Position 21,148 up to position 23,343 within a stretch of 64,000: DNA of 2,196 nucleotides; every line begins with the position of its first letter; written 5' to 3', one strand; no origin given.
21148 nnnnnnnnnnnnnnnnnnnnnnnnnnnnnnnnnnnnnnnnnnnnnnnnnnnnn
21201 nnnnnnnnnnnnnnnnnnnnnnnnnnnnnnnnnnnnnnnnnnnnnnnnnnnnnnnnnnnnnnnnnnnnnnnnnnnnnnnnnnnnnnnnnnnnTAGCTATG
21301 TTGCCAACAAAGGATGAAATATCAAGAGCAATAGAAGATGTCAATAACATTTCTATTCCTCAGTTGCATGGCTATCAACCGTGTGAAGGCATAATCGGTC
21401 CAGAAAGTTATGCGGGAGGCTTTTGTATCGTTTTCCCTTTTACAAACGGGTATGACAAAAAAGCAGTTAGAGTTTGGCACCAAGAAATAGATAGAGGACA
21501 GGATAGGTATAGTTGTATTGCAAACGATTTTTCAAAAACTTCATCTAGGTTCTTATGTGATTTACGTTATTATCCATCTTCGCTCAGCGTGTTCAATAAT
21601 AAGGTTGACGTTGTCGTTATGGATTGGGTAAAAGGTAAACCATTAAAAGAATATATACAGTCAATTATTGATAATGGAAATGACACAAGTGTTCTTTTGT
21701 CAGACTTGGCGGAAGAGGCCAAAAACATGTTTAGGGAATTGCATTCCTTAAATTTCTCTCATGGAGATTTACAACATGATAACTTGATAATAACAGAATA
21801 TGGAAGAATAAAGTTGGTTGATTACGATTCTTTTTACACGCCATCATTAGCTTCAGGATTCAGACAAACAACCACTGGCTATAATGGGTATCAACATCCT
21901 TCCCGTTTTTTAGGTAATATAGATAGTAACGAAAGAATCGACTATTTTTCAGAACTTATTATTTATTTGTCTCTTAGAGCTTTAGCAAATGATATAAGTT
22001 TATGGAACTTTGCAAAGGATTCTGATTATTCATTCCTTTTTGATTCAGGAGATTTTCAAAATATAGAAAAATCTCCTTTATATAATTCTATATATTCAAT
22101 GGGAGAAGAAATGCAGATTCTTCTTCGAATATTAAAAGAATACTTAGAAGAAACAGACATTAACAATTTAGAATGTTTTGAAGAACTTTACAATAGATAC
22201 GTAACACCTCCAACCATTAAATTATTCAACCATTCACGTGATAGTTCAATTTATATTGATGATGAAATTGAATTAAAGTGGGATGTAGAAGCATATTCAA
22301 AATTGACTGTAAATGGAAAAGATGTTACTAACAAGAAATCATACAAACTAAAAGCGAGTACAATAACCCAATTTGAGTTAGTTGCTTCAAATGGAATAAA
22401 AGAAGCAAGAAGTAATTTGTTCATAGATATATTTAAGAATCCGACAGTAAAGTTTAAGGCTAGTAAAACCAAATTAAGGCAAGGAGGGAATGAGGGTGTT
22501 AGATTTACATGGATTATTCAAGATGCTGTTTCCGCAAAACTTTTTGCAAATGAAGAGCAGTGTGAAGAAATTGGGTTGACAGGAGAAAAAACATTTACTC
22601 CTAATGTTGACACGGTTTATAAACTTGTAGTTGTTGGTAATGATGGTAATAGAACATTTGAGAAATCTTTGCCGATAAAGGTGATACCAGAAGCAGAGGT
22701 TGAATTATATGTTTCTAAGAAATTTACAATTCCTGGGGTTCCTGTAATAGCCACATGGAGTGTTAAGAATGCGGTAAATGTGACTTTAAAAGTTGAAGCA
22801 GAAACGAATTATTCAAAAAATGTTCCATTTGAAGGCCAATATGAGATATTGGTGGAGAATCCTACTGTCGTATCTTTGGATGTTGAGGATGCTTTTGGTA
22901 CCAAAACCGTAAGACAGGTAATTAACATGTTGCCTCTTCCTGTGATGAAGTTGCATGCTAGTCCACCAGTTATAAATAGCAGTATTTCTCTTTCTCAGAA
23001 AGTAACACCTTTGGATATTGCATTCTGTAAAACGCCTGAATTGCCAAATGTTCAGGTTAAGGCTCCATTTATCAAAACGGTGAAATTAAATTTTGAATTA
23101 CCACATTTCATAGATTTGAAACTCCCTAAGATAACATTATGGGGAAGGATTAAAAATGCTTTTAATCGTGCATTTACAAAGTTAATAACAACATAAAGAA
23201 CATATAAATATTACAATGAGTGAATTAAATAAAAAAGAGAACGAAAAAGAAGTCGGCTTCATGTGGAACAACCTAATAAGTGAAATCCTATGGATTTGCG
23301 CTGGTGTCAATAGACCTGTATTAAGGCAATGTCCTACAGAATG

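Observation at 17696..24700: AT-rich island with a five-gene TerY-P-like phospho-signalling operon (vWA, PP2C, two HGDL kinases, DUF4407 membrane protein)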

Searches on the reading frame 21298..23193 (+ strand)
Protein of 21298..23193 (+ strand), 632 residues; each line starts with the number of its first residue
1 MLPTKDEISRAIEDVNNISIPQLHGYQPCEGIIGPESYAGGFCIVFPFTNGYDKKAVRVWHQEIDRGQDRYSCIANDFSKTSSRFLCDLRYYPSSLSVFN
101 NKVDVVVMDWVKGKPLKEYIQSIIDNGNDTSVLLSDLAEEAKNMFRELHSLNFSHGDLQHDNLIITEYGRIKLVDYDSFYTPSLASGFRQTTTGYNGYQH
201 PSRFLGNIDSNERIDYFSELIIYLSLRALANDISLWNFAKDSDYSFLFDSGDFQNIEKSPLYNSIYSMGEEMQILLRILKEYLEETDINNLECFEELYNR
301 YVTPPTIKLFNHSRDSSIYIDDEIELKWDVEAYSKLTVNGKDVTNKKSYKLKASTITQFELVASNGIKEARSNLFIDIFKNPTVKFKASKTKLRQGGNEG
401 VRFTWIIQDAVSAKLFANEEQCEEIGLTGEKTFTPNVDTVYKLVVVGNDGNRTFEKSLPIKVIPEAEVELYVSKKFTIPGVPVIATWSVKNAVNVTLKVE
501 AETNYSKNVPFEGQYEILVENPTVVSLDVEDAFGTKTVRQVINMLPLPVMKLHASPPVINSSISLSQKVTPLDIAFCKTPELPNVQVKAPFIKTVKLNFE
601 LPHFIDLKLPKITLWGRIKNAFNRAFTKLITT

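Call 3: search_protein_families(library=pfam, proteins=[window:21298-23193:+], max_evalue=0.01)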
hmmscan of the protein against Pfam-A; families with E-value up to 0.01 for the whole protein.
window:21298-23193:+ (632 aa): 2 families
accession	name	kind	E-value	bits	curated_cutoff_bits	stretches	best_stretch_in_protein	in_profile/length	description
PF00069.31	Pkinase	-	2e-06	27.8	31.7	1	99-225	67-189/263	Protein kinase domain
PF03109.22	ABC1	-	0.0015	18.1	22.9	1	104-176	143-211/244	ABC1 atypical kinase-like domain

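Call 4: search_protein_families(library=padloc, proteins=[window:21298-23193:+], max_evalue=0.01)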
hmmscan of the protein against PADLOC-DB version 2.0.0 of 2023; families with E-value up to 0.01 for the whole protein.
window:21298-23193:+ (632 aa): 13 families
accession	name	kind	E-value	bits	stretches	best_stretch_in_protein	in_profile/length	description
PDLC02223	STK_OB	-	4e-38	129.6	1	31-269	34-267/562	-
PDLC04047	PD-T4-6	-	4.7e-08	30.5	1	103-176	85-155/327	-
PDLC04059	PD-T4-6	-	8.6e-08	29.7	1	106-183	88-162/433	-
PDLC03921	MkoA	-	1.5e-07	27.5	1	55-180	514-636/1607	-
PDLC04057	PD-T4-6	-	9.9e-06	22.8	1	102-180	81-156/443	-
PDLC04060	PD-T4-6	-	1.3e-05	22.3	1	100-176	79-152/486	-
PDLC04048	PD-T4-6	-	2.3e-05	21.9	1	104-176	86-155/354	-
PDLC04056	PD-T4-6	-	4.6e-05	20.7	1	106-176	85-150/415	-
PDLC04138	mad6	-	0.00032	17.7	1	102-177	425-496/659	mads_6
PDLC04044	PD-T4-6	-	0.00038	17.7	1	102-177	111-184/372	-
PDLC01925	CARF6--CARF_STK_AAA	-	0.00079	15.2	1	102-168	123-186/1187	-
PDLC04042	PD-T4-6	-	0.0019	15.9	1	104-176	84-153/292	-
PDLC04064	PD-T4-6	-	0.0051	13.8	1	101-218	92-205/369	-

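Call 16: find_homologous_proteins(query=window:21298-23193:+, max_evalue=0.00001)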
Query window:21298-23193:+ (632 aa): 1006 proteins with E <= 0.00001 among 8000 candidates; the best 120 are listed.
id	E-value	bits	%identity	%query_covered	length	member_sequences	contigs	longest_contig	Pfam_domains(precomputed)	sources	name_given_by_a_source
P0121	0.0e+0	1438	100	100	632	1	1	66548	PF00069.32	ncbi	-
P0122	3.3e-264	896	66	100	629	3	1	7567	PF00069.32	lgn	-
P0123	2.7e-216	738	56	100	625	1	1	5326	PF00069.32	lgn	-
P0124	3.8e-209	714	54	100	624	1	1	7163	PF00069.32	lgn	-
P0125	3.2e-149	517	42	98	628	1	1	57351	PF00069.32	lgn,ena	-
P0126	2.8e-146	507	43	94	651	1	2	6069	PF00069.32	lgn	-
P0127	5.3e-146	506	41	93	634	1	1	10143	PF00069.32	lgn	-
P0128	9.9e-143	495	40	88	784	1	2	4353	PF00069.32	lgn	-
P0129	7.8e-132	459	39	99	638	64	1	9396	PF00069.32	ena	-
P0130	2.6e-131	457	38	99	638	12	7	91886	PF00069.32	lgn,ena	-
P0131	1.6e-124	435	37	99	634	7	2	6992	PF00069.32,PF01633.27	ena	-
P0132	1.9e-123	431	40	90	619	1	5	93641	PF00069.32,PF01633.27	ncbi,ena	-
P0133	2.6e-122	428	38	87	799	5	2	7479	PF00069.32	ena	-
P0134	1.6e-120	422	44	73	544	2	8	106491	PF07714.24,PF00069.32,PF03109.23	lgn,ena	-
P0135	2.0e-119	418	41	74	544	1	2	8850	PF00069.32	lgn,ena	-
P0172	6.0e-90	321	49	48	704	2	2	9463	PF00069.32,PF13525.13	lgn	-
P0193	6.8e-86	307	34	93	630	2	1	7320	PF00069.32,PF03109.23,PF18080.8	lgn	-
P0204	7.7e-84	301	34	93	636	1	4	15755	PF00069.32,PF22303.2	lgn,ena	-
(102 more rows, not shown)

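Call 18: find_related_loci(query=A1, collection=genome_contigs, flank=10000)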
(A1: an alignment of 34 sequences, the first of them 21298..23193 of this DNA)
Query A1 (632 aa) in genome_contigs; peptide patterns used: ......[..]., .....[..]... (x = any residue, [..] = any of these).
599 stretches matched a pattern (row limit reached: there are more); 551 encode a relative of the query (tblastn E <= 1e-3); the best 80 are kept; 78 distinct loci.
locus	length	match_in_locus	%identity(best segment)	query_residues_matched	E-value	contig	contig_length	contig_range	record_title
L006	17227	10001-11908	36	2-628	1e-120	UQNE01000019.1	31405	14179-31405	uncultured Bacteroidales bacterium isolate UMGS451 genome assembly, contig: NODE_256_length_31405_cov_32.334290, whole g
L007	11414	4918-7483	36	37-548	3e-85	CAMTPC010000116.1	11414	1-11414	MAG TPA_asm: uncultured Bacteroides sp. isolate SRR7610115_bin.3_metaWRAP_v1.3_MAG genome assembly, contig: ERZ14021373.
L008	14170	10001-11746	32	34-626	1e-79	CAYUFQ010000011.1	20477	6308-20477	MAG TPA_asm: uncultured Bacteroides sp. isolate SRP199465_co2_51 genome assembly, contig: NODE_7553_length_20477_cov_8.8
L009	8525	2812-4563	31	34-626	1e-76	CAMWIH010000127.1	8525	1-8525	MAG TPA_asm: uncultured Porphyromonadaceae bacterium isolate SRR14411273_bin.1_metawrap_v1.3_MAG genome assembly, contig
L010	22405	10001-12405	33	1-517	3e-74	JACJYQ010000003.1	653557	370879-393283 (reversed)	MAG: Lewinellaceae bacterium isolate HK-STAS-BACT-42 HK-STAS-BACT-42_3, whole genome shotgun sequence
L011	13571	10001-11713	28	38-605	1e-67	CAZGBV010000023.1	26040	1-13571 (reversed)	MAG TPA_asm: uncultured Paraprevotella sp. isolate SRP314395_co1_220 genome assembly, contig: NODE_1531_length_26040_cov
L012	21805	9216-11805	33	2-624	7e-58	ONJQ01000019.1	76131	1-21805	uncultured Bacteroidales bacterium isolate RUG360 genome assembly, contig: scaffold_177, whole genome shotgun sequence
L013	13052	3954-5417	33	18-517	4e-72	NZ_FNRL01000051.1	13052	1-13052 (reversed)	Chitinophaga terrae (ex Kim and Jung 2007) strain DSM 23920, whole genome shotgun sequence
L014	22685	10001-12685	33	2-628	2e-52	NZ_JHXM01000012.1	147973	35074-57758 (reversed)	Xylanibacter brevis ATCC 19188 T433DRAFT_scaffold00011.11_C, whole genome shotgun sequence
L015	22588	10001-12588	34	2-385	1e-51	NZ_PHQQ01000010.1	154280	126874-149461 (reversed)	Arenibacter catalasegens strain P308H10 contig10, whole genome shotgun sequence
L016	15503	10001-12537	31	2-511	4e-51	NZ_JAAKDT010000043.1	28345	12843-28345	Parabacteroides sp. ZJ-118 Scaffold42_1, whole genome shotgun sequence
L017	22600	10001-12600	33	2-385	2e-50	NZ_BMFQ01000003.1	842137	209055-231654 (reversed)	Bizionia arctica strain CGMCC 1.12751 sequence03, whole genome shotgun sequence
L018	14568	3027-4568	29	18-502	3e-49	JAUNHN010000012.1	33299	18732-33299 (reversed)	MAG: Capnocytophaga sp. isolate S28M_Sa_37 NODE_395_length_33299_cov_9.718385, whole genome shotgun sequence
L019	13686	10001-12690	39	2-626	3e-46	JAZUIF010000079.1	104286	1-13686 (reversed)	MAG: Paludibacteraceae bacterium isolate T1900045267_TH20190037.MAGScoT_cleanbin_000001 SGB_5878_k141_1050968, whole gen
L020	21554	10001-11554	29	18-502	5e-44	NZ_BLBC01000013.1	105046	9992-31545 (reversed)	Capnocytophaga felis strain KC07070 sequence13, whole genome shotgun sequence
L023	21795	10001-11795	36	35-299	2e-42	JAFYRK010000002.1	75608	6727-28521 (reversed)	MAG: Bacteroidales bacterium isolate RGIG7353 Water_buffalos_Cecum-5__c37, whole genome shotgun sequence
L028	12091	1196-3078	37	31-297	3e-38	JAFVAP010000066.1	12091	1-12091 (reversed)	MAG: Bacteroidales bacterium isolate RGIG4996 Roe_deer_Rumen-5__c201916, whole genome shotgun sequence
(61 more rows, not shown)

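Call 45: search_protein_families(library=ncbifam, proteins=[window:21298-23193:+], max_evalue=0.01)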
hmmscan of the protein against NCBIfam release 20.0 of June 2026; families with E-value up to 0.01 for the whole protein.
window:21298-23193:+ (632 aa): 14 families
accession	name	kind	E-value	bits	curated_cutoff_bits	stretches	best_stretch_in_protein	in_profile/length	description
NF011463.0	PRK14879.1-4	equivalog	1.9e-07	30.7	188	1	94-176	84-157/237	Kae1-associated kinase Bud32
TIGR03724.2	arch_bud32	equivalog_domain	6.7e-07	29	125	1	99-176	63-128/193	KEOPS complex kinase/ATPase Bud32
NF038150.1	lanthi_synth_IV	equivalog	1.5e-06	26.9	650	1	86-217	249-380/851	class IV lanthionine synthetase LanL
NF011460.0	PRK14879.1-1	equivalog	3.9e-06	26.2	199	1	105-176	87-154/232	Kae1-associated kinase Bud32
NF058632.1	SerThrKinPrkT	equivalog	6.4e-05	22.1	280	1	100-175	91-161/322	serine/threonine protein kinase PrkT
NF046102.1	CellCycRegCcrZ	equivalog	0.00012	21.6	400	1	134-179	138-181/260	cell cycle regulator CcrZ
TIGR01982.1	UbiB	equivalog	0.00014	20.6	487.55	1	104-176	232-300/436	2-polyprenylphenol 6-hydroxylase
NF038151.1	lanthi_synth_III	equivalog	0.00019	19.9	575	1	135-202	339-403/833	class III lanthionine synthetase LanKC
NF011462.0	PRK14879.1-3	equivalog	0.0002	21.2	174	1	102-178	65-127/192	Kae1-associated kinase Bud32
NF033483.0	PknB_PASTA_kin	equivalog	0.00052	19.2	450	1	102-176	80-151/563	Stk1 family PASTA domain-containing Ser/Thr kinase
NF011464.0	PRK14879.1-7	equivalog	0.00067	19.4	246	1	102-176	79-146/221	Kae1-associated kinase Bud32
NF011461.0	PRK14879.1-2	equivalog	0.0011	18.8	372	1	102-176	76-143/225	Kae1-associated kinase Bud32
NF002475.0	PRK01723.1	equivalog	0.0025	16.9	142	1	142-178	153-189/241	3-deoxy-D-manno-octulosonic acid kinase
NF007174.0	PRK09605.1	equivalog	0.0043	15.6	447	1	100-176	407-470/535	bifunctional N(6)-L-threonylcarbamoyladenine synthase/serine/threonine protein kinase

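Call 46: search_protein_families(library=pfam, proteins=[L013:3328-3894:+, L013:5703-6308:+, L023:13054-14451:+, L023:14500-15600:+, L028:3231-4307:+, L010:14990-15274:+], max_evalue=1)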
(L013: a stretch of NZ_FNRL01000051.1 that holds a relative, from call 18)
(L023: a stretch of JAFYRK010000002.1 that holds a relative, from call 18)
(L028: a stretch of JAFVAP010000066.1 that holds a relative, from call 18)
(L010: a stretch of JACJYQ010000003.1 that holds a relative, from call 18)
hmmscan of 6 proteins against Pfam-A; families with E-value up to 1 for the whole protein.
L013:3328-3894:+ (189 aa): 4 families
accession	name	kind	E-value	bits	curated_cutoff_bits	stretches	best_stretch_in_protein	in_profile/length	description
PF13091.12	PLDc_2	-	6e-27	94.5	27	1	13-142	1-131/132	PLD-like domain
PF07894.18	SACK1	-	4e-11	43.4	21.4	1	8-140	125-266/274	Scaffolding anchor of CK1 domain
PF00614.28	PLDc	-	0.0084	16.6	21.9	1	89-112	2-25/28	Phospholipase D Active site motif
PF11060.13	DUF2861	-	0.049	13.6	25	1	4-74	41-110/267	Protein of unknown function (DUF2861)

L013:5703-6308:+ (202 aa): 1 family
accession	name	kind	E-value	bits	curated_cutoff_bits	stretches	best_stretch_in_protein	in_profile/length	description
PF06024.17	Orf78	-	0.023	15.4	29.4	1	156-191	60-95/101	Orf78 (ac78)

L023:13054-14451:+ (466 aa): 7 families
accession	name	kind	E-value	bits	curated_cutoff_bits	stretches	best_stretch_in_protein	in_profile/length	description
PF07719.23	TPR_2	-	0.00016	22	27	1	79-107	5-33/34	Tetratricopeptide repeat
PF00515.34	TPR_1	-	0.00058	20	27.8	1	80-107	6-33/34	Tetratricopeptide repeat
PF13428.12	TPR_14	-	0.0012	19.8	23.5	1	81-114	7-40/44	Tetratricopeptide repeat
PF25218.1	TseH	-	0.13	12.6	27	1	368-413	87-132/167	Type VI secretion system effector TseH-like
PF14559.12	TPR_19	-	0.15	12.8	25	1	88-118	4-34/68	Tetratricopeptide repeat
PF18349.7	PAZ_4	-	0.15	12.5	25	1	61-121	9-63/93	PAZ domain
PF13512.12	TPR_18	-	0.18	12.4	21.9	1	323-388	16-85/145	Tetratricopeptide repeat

L023:14500-15600:+ (367 aa): 12 families
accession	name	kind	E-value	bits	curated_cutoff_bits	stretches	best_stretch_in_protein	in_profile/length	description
PF13676.11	TIR_2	-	1.3e-09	39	28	1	5-103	1-93/122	TIR domain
PF11932.13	DUF3450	-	0.00055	19.8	32.6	1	229-302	22-94/241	Protein of unknown function (DUF3450)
PF17045.10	CEP63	-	0.0019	18.4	33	1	257-316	26-85/263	Centrosomal protein of 63 kDa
PF08702.15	Fib_alpha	-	0.0064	17.1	29.9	1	226-300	55-129/143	Fibrinogen alpha/beta chain family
PF12072.13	RNase_Y_N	-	0.011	15.7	32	1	233-301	59-127/201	RNase Y N-terminal region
PF13240.11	Zn_Ribbon_1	-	0.013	15.7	25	1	188-205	2-19/23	zinc-ribbon domain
PF12773.13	DZR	-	0.025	15.2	27.3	1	183-205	22-44/45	Double zinc ribbon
PF04859.17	DUF641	-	0.15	12.8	27.6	1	239-295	71-127/127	Plant protein of unknown function (DUF641)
PF12761.13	End3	-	0.15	12.7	25.2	0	245-279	81-115/115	Actin cytoskeleton-regulatory complex protein END3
PF10473.14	CENP-F_leu_zip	-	0.22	12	34.5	1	239-333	4-94/140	Leucine-rich repeats of kinetochore protein Cenp-F/LEK1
PF10186.14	ATG14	-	0.29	10.6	33.2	1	188-348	1-140/347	Vacuolar sorting 38 and autophagy-related subunit 14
PF01519.22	DUF16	-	0.6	11.1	40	1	240-296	23-85/104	Protein of unknown function DUF16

L028:3231-4307:+ (359 aa): 4 families
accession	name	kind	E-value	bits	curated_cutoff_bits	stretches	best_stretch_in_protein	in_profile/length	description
PF14163.11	SieB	-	0.00015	21.9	26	1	29-121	4-86/147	Super-infection exclusion protein B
PF20682.3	Hanta_Gc_C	-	0.11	12.6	28.5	1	248-320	150-220/229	Hantavirus glycoprotein Gc, C-terminal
PF12728.13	HTH_17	-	0.21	12.3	27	0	162-182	26-46/51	Helix-turn-helix domain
PF06195.18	DUF996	-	0.55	10.9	31.3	1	10-82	24-99/138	Protein of unknown function (DUF996)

L010:14990-15274:+ (95 aa): 2 families
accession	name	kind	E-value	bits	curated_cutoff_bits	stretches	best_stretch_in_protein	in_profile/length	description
PF20619.3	DUF6804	-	4.9e-35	120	27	1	4-91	3-90/91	Family of unknown function (DUF6804)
PF22570.1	LiaF-TM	-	0.009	17.3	27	1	7-94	6-97/98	LiaF transmembrane domain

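Call 54: predict_structure(alignment_id=A1)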
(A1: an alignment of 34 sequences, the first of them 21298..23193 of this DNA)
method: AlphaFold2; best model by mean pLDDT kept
length: 632 residues; sequences in the alignment: 34
mean_pLDDT: 84.7   pTM: 0.62
mean pLDDT of the five models: 84.7, 82.9, 82.8, 82.1, 81.6
residues with pLDDT >= 90: 372; 70-90: 178; 50-70: 26; < 50: 56
segments of 3 or more residues with pLDDT < 50: 551-562, 568-609
pLDDT, mean of each block of 10 residues (from residue 1): 83 87 87 58 86 90 83 93 92 91 91 94 92 97 96 92 93 91 82 85 83 94 98 95 91 93 95 96 93 93 93 87 94 93 93 92 92 94 94 86 94 88 87 90 92 92 91 89 92 91 85 91 92 90 77 45 45 40 37 31 39 70 78 65
secondary structure, 60 per line:
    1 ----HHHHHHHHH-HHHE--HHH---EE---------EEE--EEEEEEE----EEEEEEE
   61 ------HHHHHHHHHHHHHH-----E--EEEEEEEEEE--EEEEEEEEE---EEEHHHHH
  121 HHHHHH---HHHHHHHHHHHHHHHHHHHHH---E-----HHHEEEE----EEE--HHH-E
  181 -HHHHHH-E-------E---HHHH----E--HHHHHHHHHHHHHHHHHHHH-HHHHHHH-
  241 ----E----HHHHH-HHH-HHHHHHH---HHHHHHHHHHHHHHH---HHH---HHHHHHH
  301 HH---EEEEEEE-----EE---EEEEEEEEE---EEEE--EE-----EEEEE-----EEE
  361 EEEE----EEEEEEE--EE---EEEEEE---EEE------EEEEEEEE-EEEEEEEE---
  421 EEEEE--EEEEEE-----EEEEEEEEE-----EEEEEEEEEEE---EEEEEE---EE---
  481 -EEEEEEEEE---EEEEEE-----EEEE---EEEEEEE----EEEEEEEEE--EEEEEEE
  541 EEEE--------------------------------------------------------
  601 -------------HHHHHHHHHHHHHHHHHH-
elements in order: H5-13 E38-40 E43-49 E54-60 H67-80 E89-98 E101-109 E113-115 H116-126 H130-150 E163-166 E171-173 H182-187 H201-204 H212-231 H233-239 H250-254 H260-266 H270-284 H294-302 E306-312 E323-331 E335-338 E348-352 E358-364 E369-375 E383-388 E392-394 E401-408 E410-417 E421-425 E428-433 E439-447 E453-463 E467-472 E482-490 E494-499 E505-508 E512-518 E523-531 E534-544 H614-631

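Call 59: fold_search(model_id=the predicted structure, library=pdb)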
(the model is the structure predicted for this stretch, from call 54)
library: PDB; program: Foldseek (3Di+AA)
matches with E <= 10: 2000; with E <= 0.001: 1984
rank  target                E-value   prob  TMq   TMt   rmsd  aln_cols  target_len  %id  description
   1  4y73_C                2.8e-09  1.00  0.30  0.56   7.4       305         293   14  Crystal structure of IRAK4 kinase domain with inhibitor (released 2015-05-20)
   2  9na4_D                2.9e-09  1.00  0.31  0.60   7.7       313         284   14  IRAK4 in Complex with Compound 18 (released 2025-05-28)
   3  8scw_C                3.6e-09  1.00  0.30  0.59   6.9       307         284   15  Crystal structure of IRAK4-HSA complexed with BMS-986147; 6-{5-CYANO-1H-PYRAZOLO[3,4-B]PYRIDIN-1-YL}-N-[(2R)-2-FLUORRO (released 2025-02-12)
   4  6f3e_B                3.8e-09  1.00  0.30  0.58   7.8       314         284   13  IRAK4 IN COMPLEX WITH inhibitor (released 2018-05-23)
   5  9na6_D                4.0e-09  1.00  0.29  0.58   5.7       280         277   13  IRAK4 in Complex with Compound 34 (released 2025-05-28)
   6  9na2_B                4.9e-09  1.00  0.30  0.57   7.7       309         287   14  IRAK4 in Complex with Compound 9 (released 2025-05-28)
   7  9na5_D                5.5e-09  1.00  0.30  0.59   7.0       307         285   14  IRAK4 in Complex with Compound 24 (released 2025-05-28)
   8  9r9j_C                5.8e-09  1.00  0.30  0.59   7.1       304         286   14  IRAK4 in complex with inhibitor (released 2025-10-01)
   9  5uiu_A                5.8e-09  1.00  0.30  0.57   7.6       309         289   14  Crystal structure of IRAK4 in complex with compound 30 (released 2017-05-24)
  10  4y73_B                6.1e-09  1.00  0.29  0.55   7.6       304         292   14  Crystal structure of IRAK4 kinase domain with inhibitor (released 2015-05-20)
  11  9na4_C                6.4e-09  1.00  0.31  0.60   7.0       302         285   14  IRAK4 in Complex with Compound 18 (released 2025-05-28)
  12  8sce_D                6.4e-09  1.00  0.30  0.57   7.6       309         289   14  Crystal structure of IRAK4-HSA complexed with N-[(2R)-2-FLUORO-3-HYDROXY-3-METHYLBUTYL]-6-[(5-FLUOROPYRI-YL)AMINO]-4-[ (released 2025-02-12)
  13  6thx_A                6.4e-09  1.00  0.29  0.58   7.5       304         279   14  IRAK4 in complex with inhibitor (released 2020-10-28)
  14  6b2q_B                7.5e-09  1.00  0.30  0.63   6.5       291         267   16  Dual Inhibition of the Essential Protein Kinases A and B in Mycobacterium tuberculosis (released 2018-02-14)
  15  6gvx_A                7.9e-09  1.00  0.28  0.51   6.0       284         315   18  Crystal structure of Maternal Embryonic Leucine Zipper Kinase (MELK) in complex with dorsomorphin (Compound C) (released 2019-05-29)
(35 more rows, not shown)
